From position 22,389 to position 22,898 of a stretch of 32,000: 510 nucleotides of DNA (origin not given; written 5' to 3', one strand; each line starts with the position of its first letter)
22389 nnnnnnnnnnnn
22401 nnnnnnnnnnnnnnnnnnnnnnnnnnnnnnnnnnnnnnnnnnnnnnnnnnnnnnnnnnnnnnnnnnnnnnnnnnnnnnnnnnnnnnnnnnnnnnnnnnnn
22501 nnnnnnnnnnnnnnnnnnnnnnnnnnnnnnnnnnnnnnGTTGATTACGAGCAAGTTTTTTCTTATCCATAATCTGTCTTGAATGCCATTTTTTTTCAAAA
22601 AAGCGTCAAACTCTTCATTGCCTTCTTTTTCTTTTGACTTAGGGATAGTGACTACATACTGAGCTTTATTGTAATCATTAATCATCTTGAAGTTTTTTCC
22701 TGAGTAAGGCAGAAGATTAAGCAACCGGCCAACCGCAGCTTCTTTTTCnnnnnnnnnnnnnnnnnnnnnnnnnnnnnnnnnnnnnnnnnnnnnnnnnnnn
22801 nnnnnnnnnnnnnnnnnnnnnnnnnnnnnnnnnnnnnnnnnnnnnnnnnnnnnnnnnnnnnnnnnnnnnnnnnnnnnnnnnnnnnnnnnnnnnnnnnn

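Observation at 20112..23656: Identical 11-aa motif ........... after the signal peptide of two unrelated secreted hydrolases, kept despite synonymous divergence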

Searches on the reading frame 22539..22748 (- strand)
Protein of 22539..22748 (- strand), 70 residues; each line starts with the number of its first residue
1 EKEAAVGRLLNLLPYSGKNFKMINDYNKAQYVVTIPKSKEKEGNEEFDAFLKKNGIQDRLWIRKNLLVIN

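Call 62: find_homologous_proteins(query=A5, max_evalue=0.01)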
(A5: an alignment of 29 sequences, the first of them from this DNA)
Query A5 (29 sequences): 176 candidates shared short words with the query, none scored E <= 0.01.
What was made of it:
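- Tried and rejected: A word-indexed search with the domain X alignment found nothing at E <= 0.01 (call 62).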

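Call 79: search_protein_representatives(alignment_id=A6)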
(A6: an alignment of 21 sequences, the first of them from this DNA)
Query: 21 sequences, 67 profile positions. Proteins with E-value up to 0.001 (for the whole library): 401; up to 1e-10: 63; up to 1e-30: 0. The best 150 are listed.
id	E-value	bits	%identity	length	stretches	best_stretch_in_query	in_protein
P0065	4.3e-26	106.8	-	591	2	6-59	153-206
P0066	2.0e-24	101.4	-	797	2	3-65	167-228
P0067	9.4e-23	96.1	-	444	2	9-63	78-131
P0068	1.0e-20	89.6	-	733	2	2-64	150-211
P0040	6.3e-19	83.8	-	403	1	1-67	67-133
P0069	9.3e-19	83.3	-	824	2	10-66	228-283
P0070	1.4e-18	82.7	-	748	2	5-59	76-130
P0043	2.2e-18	82.1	-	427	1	1-65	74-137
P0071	1.7e-17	79.2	-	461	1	3-66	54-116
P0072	3.2e-17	78.3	-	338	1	2-67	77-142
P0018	5.6e-17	77.6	-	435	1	1-66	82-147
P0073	4.8e-16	74.6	-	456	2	2-66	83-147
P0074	5.7e-16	74.3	-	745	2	3-66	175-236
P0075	2.2e-15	72.5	-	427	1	3-67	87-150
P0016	2.3e-15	72.4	-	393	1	2-67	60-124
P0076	3.3e-15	71.9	-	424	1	2-67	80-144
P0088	5.0e-13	64.9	-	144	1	4-65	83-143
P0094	2.4e-12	62.8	-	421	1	1-66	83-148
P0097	3.4e-12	62.2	-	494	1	2-64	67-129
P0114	4.1e-11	58.8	-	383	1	2-65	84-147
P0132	7.9e-10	54.7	-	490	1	1-65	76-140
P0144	2.6e-09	53.0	-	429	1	2-65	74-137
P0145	2.7e-09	53.0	-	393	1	3-66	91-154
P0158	8.2e-09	51.4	-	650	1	9-67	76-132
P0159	8.7e-09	51.3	-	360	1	2-66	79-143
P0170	2.4e-08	49.9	-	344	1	2-65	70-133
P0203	2.4e-07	46.7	-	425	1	2-65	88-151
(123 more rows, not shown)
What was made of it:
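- Tried and rejected: The exhaustive profile search succeeded instead (call 79).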

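Call 82: search_protein_families(library=pfam, alignment_id=A7, max_evalue=0.001)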
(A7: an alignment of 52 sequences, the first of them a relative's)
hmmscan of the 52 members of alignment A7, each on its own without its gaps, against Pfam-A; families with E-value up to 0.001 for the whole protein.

A. member 1, P0065 (591 aa): 1 family
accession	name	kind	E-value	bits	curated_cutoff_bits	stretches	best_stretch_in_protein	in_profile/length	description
PF05257.22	CHAP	-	5e-08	33.8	26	1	477-566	4-81/81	CHAP domain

B. families by the number of members that match (of 52 scanned): 10 families
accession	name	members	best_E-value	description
PF05257.22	CHAP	6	7.1e-12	CHAP domain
PF02557.22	VanY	5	8.4e-17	D-alanyl-D-alanine carboxypeptidase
PF03411.18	Peptidase_M74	5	1.9e-10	Penicillin-insensitive murein endopeptidase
PF01551.29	Peptidase_M23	3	1.3e-13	Peptidase family M23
PF00877.26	NLPC_P60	2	4.8e-07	NlpC/P60 family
PF13539.11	Peptidase_M15_4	1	1.5e-14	D-alanyl-D-alanine carboxypeptidase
PF18896.5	SLT_3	1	4.2e-08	Lysozyme like domain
PF01464.25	SLT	1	1.1e-06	Transglycosylase SLT domain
PF13205.12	Big_5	1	4e-06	Bacterial Ig-like domain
PF10443.15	RNA12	1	0.00066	RNA12 protein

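Call 84: search_protein_families(library=pfam, max_evalue=0.01, proteins=[P0132, P0158, P0203, P0159, P0094, P0097, P0144, P0170, P0145, P0114])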
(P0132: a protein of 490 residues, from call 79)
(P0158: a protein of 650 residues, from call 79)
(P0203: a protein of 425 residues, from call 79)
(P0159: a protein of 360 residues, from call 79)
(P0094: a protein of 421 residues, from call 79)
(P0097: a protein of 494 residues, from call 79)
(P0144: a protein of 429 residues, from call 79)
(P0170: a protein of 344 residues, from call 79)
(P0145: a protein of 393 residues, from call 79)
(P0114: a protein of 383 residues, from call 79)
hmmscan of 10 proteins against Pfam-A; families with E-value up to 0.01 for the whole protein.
P0132 (490 aa): 1 family
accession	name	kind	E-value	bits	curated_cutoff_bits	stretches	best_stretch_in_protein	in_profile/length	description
PF03411.18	Peptidase_M74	-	0.00038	20.6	25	0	351-409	32-99/240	Penicillin-insensitive murein endopeptidase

P0158 (650 aa): 1 family
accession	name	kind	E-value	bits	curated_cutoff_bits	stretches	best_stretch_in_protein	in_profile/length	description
PF16118.10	DUF4834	-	0.0046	18.3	27.8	0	8-70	3-64/99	Domain of unknown function (DUF4834)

P0203 (425 aa): 2 families
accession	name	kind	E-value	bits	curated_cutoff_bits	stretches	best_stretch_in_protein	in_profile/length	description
PF03411.18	Peptidase_M74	-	1.9e-10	41.2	25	1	281-418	32-188/240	Penicillin-insensitive murein endopeptidase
PF13175.12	AAA_15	-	0.0016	18.6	32.1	1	63-150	213-306/374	AAA ATPase domain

P0159 (360 aa): 1 family
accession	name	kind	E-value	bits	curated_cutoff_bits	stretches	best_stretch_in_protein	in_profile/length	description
PF02557.22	VanY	-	5.9e-14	52.4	25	1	241-356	3-128/132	D-alanyl-D-alanine carboxypeptidase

P0094 (421 aa): 0 families

P0097 (494 aa): 0 families

P0144 (429 aa): 0 families

P0170 (344 aa): 1 family
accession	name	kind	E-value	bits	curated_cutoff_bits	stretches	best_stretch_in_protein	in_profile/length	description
PF01551.29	Peptidase_M23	-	1.3e-13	51.4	28.7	1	244-336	3-91/96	Peptidase family M23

P0145 (393 aa): 0 families

P0114 (383 aa): 1 family
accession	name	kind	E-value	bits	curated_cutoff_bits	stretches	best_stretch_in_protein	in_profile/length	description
PF02557.22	VanY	-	2.4e-07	31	25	1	276-338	11-77/132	D-alanyl-D-alanine carboxypeptidase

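Call 87: list_cluster_members(proteins=[P0076, P0132, P0158, P0203, P0159, P0170, P0114, P0065, P0066, P0088])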
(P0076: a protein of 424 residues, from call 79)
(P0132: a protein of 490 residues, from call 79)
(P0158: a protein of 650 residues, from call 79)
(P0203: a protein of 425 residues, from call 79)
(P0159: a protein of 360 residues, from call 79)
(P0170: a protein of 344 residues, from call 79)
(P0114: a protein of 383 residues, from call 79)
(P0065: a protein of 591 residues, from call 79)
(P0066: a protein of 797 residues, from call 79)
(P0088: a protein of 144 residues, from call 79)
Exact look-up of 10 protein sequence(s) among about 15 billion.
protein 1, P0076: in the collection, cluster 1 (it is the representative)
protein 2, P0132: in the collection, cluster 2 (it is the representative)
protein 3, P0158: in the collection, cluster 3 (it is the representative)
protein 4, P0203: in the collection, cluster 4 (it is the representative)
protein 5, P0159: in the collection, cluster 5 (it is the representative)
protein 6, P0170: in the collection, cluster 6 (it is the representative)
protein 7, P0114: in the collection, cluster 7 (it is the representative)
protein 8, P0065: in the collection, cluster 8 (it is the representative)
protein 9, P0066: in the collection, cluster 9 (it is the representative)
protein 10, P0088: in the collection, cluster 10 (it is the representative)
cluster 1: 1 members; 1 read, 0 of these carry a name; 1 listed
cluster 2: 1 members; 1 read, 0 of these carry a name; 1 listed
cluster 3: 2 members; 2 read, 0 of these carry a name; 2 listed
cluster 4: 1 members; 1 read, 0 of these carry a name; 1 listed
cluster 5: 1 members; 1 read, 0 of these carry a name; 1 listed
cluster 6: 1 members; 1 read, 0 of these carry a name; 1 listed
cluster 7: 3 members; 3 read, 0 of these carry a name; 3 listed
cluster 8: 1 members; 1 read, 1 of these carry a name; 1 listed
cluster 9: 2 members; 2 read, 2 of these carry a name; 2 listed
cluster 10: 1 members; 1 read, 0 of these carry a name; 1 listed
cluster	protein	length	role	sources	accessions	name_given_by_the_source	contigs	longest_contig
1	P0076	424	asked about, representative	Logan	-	-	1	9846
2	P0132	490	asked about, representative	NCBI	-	-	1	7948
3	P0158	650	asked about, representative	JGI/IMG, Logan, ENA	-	-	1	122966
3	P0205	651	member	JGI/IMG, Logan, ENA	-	-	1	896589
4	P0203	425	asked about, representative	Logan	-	-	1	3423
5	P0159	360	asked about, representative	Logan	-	-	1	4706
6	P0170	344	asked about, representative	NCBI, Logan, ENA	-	-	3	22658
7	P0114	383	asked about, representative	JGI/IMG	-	-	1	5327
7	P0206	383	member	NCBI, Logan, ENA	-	-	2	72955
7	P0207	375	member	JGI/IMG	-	-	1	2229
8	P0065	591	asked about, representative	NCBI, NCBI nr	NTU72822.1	CHAP domain-containing protein [Candidatus Roizmanbacteria bacterium]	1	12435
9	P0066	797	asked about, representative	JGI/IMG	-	hypothetical protein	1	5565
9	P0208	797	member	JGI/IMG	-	hypothetical protein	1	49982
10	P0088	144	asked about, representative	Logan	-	-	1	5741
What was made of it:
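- Tried and rejected: Cluster look-ups gave almost no taxonomy (call 87).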
